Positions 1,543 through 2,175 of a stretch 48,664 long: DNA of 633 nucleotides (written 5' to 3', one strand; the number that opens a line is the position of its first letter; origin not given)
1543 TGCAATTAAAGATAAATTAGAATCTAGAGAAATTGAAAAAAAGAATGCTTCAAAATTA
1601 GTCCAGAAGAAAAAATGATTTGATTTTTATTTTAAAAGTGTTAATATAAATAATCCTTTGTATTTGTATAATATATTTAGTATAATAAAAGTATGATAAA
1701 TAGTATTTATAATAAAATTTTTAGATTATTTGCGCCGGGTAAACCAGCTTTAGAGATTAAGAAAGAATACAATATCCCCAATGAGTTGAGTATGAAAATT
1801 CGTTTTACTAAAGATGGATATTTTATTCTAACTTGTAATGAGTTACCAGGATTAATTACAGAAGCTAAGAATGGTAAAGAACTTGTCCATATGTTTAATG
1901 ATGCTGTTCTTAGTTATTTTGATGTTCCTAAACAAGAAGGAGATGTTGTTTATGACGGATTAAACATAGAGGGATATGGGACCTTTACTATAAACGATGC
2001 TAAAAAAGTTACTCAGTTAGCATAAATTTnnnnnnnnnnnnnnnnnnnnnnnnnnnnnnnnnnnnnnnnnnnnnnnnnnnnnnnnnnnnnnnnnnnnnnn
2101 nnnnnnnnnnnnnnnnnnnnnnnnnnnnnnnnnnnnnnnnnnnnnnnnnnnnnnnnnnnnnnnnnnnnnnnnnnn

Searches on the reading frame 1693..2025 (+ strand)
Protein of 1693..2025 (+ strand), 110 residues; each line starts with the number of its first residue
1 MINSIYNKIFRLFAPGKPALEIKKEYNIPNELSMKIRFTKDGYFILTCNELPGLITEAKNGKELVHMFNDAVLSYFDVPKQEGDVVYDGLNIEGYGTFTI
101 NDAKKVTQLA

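Call 44: search_protein_families(library=pfam, proteins=[window:1693-2025:+], max_evalue=0.01)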
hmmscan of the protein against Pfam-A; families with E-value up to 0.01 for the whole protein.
window:1693-2025:+ (110 aa): 1 family
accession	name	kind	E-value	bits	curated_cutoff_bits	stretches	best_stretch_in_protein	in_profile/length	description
PF22096.1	TagH_C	-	0.0041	18.1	27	0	6-48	58-98/107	Teichoic acid transporter subunit TagH C-terminal domain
